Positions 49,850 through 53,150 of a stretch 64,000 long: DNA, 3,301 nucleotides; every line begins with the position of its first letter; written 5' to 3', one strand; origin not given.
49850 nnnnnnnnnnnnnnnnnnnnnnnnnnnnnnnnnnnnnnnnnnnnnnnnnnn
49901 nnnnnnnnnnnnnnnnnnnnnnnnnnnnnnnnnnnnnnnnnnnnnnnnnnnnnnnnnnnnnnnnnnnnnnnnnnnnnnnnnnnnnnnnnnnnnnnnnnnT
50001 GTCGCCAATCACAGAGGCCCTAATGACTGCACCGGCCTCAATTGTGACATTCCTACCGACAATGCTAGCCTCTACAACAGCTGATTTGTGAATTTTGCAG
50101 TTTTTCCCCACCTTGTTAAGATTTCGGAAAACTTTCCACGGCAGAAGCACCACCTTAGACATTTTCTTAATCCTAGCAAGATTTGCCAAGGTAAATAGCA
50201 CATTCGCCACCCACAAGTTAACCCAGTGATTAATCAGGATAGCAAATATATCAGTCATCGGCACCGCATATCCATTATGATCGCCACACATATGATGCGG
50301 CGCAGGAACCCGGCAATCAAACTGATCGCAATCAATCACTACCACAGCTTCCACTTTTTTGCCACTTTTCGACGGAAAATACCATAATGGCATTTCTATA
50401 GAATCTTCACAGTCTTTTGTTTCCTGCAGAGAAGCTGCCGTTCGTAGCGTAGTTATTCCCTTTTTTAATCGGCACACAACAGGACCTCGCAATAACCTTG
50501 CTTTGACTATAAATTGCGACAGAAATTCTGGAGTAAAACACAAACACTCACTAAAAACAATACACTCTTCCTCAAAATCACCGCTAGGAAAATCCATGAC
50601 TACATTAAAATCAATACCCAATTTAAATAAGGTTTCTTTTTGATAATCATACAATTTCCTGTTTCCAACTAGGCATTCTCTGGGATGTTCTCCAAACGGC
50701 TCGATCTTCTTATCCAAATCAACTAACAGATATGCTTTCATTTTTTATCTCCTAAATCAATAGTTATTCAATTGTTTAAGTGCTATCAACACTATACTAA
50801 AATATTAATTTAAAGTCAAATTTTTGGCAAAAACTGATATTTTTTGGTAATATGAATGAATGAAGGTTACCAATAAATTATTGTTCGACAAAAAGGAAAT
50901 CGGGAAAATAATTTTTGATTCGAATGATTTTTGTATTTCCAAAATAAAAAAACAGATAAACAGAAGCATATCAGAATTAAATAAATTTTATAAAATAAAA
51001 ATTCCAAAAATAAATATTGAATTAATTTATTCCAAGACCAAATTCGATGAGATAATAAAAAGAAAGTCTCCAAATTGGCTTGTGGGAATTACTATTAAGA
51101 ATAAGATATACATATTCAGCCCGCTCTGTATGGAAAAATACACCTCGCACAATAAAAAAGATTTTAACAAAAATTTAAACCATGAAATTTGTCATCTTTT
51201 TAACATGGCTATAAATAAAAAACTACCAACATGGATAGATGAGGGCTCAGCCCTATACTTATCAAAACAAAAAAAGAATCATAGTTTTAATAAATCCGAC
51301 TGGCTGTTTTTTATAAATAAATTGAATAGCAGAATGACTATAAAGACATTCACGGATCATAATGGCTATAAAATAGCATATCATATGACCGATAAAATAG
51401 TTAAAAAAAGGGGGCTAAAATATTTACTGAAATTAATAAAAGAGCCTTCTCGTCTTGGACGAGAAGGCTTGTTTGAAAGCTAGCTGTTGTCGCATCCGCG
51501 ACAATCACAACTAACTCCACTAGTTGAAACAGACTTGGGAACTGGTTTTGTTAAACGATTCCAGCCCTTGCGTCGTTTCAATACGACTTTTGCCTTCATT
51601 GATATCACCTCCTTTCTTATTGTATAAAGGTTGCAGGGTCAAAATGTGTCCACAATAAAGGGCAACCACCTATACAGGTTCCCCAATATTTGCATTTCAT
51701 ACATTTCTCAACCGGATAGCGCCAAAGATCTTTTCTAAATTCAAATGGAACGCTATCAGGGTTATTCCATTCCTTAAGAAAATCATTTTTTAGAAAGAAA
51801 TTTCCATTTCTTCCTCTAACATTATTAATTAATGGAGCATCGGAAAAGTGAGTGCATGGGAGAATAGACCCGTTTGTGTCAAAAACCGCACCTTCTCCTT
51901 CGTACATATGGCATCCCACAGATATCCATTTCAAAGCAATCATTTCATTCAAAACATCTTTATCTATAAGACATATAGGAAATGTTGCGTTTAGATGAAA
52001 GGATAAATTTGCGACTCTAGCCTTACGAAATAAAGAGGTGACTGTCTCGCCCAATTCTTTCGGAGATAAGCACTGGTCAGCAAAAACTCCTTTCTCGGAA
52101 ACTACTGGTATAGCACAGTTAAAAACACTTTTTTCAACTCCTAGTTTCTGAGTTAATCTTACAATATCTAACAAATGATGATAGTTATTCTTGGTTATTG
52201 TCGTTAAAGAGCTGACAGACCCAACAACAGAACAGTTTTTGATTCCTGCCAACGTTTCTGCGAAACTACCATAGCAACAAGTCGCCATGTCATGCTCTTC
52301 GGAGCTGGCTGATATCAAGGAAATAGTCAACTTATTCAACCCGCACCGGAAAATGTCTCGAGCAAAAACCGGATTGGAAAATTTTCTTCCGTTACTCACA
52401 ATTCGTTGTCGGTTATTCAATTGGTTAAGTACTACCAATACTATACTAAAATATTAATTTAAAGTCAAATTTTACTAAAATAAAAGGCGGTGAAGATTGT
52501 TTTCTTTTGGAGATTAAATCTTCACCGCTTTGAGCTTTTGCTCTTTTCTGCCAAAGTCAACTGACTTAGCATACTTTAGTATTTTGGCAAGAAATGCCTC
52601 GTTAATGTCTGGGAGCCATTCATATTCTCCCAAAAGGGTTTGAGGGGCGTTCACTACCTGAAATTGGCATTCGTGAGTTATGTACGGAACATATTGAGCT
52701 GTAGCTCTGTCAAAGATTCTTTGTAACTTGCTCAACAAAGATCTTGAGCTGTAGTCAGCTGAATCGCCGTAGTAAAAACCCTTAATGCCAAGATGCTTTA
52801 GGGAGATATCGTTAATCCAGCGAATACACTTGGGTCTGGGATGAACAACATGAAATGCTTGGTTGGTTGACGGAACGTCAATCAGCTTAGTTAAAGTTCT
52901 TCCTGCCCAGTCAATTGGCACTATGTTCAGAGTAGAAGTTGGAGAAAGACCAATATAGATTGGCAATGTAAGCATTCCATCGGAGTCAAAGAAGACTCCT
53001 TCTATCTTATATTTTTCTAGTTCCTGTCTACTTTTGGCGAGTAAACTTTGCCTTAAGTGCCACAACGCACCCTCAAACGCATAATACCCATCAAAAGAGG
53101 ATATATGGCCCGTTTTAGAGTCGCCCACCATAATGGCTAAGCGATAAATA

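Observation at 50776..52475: Second, decayed copy of the same module: SPASM-only fragment, a second CxCxGC peptide and an HExxH gene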

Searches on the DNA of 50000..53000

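Call 77: search_rna_families(source=window, start=50000, end=53000, threshold=evalue, max_evalue=1)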
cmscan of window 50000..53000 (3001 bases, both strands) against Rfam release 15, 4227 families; matches with E-value up to 1: 1.
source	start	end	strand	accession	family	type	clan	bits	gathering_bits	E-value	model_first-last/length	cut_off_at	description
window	52468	52549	+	RF02345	ar15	Gene; sRNA;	CL00108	19.3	40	0.83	1-112/112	no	Alphaproteobacterial ar15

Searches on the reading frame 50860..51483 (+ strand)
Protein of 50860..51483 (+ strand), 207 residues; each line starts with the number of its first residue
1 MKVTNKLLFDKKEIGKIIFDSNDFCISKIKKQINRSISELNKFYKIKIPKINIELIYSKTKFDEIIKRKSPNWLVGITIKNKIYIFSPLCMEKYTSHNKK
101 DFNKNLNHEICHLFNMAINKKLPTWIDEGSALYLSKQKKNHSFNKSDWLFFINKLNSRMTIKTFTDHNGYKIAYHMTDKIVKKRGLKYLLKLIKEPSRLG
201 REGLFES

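Call 5: search_protein_families(library=ncbifam, proteins=[window:50860-51483:+], max_evalue=0.01)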
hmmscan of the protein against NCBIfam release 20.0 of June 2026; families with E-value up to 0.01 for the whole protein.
window:50860-51483:+ (207 aa): 1 family
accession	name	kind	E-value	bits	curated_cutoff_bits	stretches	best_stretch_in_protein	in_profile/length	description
NF001154.0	PRK00149.3-3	equivalog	0.00091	18.3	410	1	78-201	40-163/462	chromosomal replication initiator protein DnaA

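Call 6: search_protein_families(library=pfam, proteins=[window:50860-51483:+], max_evalue=0.01)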
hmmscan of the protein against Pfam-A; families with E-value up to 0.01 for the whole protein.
window:50860-51483:+ (207 aa): 1 family
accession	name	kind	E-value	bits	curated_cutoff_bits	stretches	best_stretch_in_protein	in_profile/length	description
PF13485.12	Peptidase_MA_2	-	0.0051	17.1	32.4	1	93-194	61-168/201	Peptidase MA superfamily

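Call 58: search_solved_structures(query=A3, max_evalue=1)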
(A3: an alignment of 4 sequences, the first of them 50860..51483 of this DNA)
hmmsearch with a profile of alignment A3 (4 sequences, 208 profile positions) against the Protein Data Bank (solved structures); distinct sequences matched with E-value up to 1: 0.

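Call 66: search_protein_representatives(protein=window:50860-51483:+)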
Query: 207 residues. Proteins with E-value up to 0.001 (for the whole library): 532; up to 1e-10: 145; up to 1e-30: 5. The best 150 are listed.
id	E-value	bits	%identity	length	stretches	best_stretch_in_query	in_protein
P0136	3.4e-40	154.2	38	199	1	13-195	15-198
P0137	4.7e-37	143.9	46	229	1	17-193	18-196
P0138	5.2e-37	143.8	40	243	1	4-201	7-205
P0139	2.2e-34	135.2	39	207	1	1-201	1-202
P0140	3.4e-31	124.8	52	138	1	16-139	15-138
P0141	1.6e-30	122.6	38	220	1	27-195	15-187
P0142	2.4e-26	109.0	36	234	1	3-195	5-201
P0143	2.7e-26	108.8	39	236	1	2-195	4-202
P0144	3.1e-26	108.6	38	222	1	26-192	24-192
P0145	1.1e-25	106.8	39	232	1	44-195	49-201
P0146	1.6e-25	106.2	35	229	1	9-195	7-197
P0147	3.0e-25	105.4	41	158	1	30-152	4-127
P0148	3.8e-25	105.0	32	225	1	17-201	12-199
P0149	2.2e-24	102.5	34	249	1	29-193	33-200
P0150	3.5e-24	101.9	34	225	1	27-199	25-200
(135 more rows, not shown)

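Call 68: predict_structure(protein=window:50860-51483:+)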
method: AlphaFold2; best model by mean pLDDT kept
length: 207 residues; sequences in the alignment: 1
mean_pLDDT: 36.7   pTM: 0.28
mean pLDDT of the five models: 36.7, 35.7, 35.5, 35.2, 33.5
residues with pLDDT >= 90: 0; 70-90: 0; 50-70: 21; < 50: 186
segments of 3 or more residues with pLDDT < 50: 1-26, 52-207
pLDDT, mean of each block of 10 residues (from residue 1): 23 36 47 56 52 41 38 40 37 34 45 39 28 26 34 33 35 33 33 32 25
secondary structure, 60 per line:
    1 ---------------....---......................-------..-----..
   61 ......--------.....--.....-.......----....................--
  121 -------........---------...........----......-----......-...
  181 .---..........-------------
elements in order: E16-19 H23-44 H59-66 E75-79 E82-86 H88-94 H99-118 H128-135 H145-155 E160-165 E171-176 H178-181 H185-194

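Call 70: search_protein_families(library=pfam, alignment_id=A7, max_evalue=0.01)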
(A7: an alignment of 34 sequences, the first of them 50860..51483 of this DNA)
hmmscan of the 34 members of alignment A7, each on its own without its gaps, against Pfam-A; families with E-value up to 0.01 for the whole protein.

A. member 1, window:50860-51483:+ (207 aa): 1 family
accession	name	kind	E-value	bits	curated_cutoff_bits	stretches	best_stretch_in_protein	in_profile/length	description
PF13485.12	Peptidase_MA_2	-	0.0051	17.1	32.4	1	93-194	61-168/201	Peptidase MA superfamily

B. families by the number of members that match (of 34 scanned): 11 families
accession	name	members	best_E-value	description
PF13485.12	Peptidase_MA_2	25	1e-11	Peptidase MA superfamily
PF04450.18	BSP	23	1.4e-06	Peptidase of plants and bacteria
PF01433.26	Peptidase_M1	6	4.1e-05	Peptidase family M1 domain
PF10263.15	SprT-like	4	0.00034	SprT-like family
PF01752.23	Peptidase_M9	3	5.9e-05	Collagenase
PF10026.15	DUF2268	3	0.0002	Predicted Zn-dependent protease (DUF2268)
PF07607.17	DUF1570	1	0.002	Protein of unknown function (DUF1570)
PF01435.24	Peptidase_M48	1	0.0042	Peptidase family M48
PF05572.19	Peptidase_M43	1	0.0047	Pregnancy-associated plasma protein-A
PF07285.16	DUF1444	1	0.0051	Protein of unknown function (DUF1444)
PF14521.12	Aspzincin_M35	1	0.0056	Lysine-specific metallo-endopeptidase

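Call 74: predict_structure(alignment_id=A7)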
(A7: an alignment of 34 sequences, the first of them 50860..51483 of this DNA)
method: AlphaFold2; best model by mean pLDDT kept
length: 207 residues; sequences in the alignment: 34
mean_pLDDT: 95.6   pTM: 0.92
mean pLDDT of the five models: 95.6, 94.9, 94.8, 94.4, 94.3
residues with pLDDT >= 90: 192; 70-90: 9; 50-70: 5; < 50: 1
segments of 3 or more residues with pLDDT < 50: none
pLDDT, mean of each block of 10 residues (from residue 1): 97 98 98 98 98 98 98 97 98 98 98 98 96 98 96 91 96 97 96 88 65
secondary structure, 60 per line:
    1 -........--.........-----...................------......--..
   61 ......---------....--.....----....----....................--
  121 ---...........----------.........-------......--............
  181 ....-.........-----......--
elements in order: E2-9 E12-20 H26-44 E51-56 H59-66 E76-79 E82-86 H91-94 H99-118 H124-134 H145-153 H161-166 H169-184 H186-194 H200-205

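Call 76: fold_search(model_id=the predicted structure, library=pdb)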
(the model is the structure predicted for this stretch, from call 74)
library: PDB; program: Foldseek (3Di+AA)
matches with E <= 10: 212; with E <= 0.001: 1
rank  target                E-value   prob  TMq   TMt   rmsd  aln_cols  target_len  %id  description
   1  7xyo_A                5.6e-04  1.00  0.42  0.20   9.1       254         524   14  Crystal Structure of a M61 aminopeptidase family member from Myxococcus fulvus (released 2023-06-07)
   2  7xyo_B                2.8e-03  0.99  0.43  0.21   9.1       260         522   13  Crystal Structure of a M61 aminopeptidase family member from Myxococcus fulvus (released 2023-06-07)
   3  7v9o                  6.6e-03  1.00  0.57  0.16   8.6       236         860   10  Crystal structure of the lanthipeptide zinc-metallopeptidase EryP mutant E802R from saccharopolyspora erythraea (released 2022-05-11)
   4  5ni6                  9.3e-03  0.98  0.45  0.18   8.8       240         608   12  Crystal structure of human LTA4H mutant D375N in complex with LTA4 (released 2017-08-23)
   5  1h19                  9.8e-03  0.99  0.47  0.19   8.6       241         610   12  STRUCTURE OF [E271Q]LEUKOTRIENE A4 HYDROLASE (released 2002-08-08)
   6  4gaa_A                1.2e-02  0.99  0.48  0.19   8.5       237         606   10  Structure of Leukotriene A4 hydrolase from Xenopus laevis complexed with inhibitor bestatin (released 2013-06-12)
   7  3ftu                  1.2e-02  0.97  0.44  0.18   8.9       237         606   13  Leukotriene A4 hydrolase in complex with dihydroresveratrol (released 2009-07-28)
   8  5nie_A                1.5e-02  0.97  0.46  0.18   9.5       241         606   13  Crystal structure of human LTA4H mutant R563A in open conformation (released 2017-08-23)
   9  4z7i_B                1.5e-02  0.95  0.43  0.14  10.0       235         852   11  Crystal structure of insulin regulated aminopeptidase in complex with ligand (released 2015-08-26)
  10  1pwu_B                1.5e-02  0.69  0.33  0.13   9.9       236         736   13  Crystal Structure of Anthrax Lethal Factor complexed with (3-(N-hydroxycarboxamido)-2-isobutylpropanoyl-Trp-methylamid (released 2004-02-03)
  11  3b7s_A                1.6e-02  0.98  0.47  0.19   8.9       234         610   12  [E296Q]LTA4H in complex with RSR substrate (released 2008-09-16)
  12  5kd2                  1.8e-02  0.96  0.45  0.19   7.1       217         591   11  BT_4244 metallopeptidase from Bacteroides thetaiotaomicron (released 2017-01-11)
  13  6mgq_B                2.0e-02  0.99  0.56  0.16   8.7       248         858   10  ERAP1 in the open conformation bound to 10mer phosphinic inhibitor DG014 (released 2019-12-18)
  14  4fgm                  2.1e-02  1.00  0.43  0.17   5.3       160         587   11  Crystal structure of the aminopeptidase N family protein Q5QTY1 from Idiomarina loihiensis. Northeast Structural Genomic (released 2012-08-01)
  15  1gw6                  2.4e-02  0.97  0.47  0.19   8.5       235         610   11  STRUCTURE OF LEUKOTRIENE A4 HYDROLASE D375N MUTANT (released 2003-03-06)
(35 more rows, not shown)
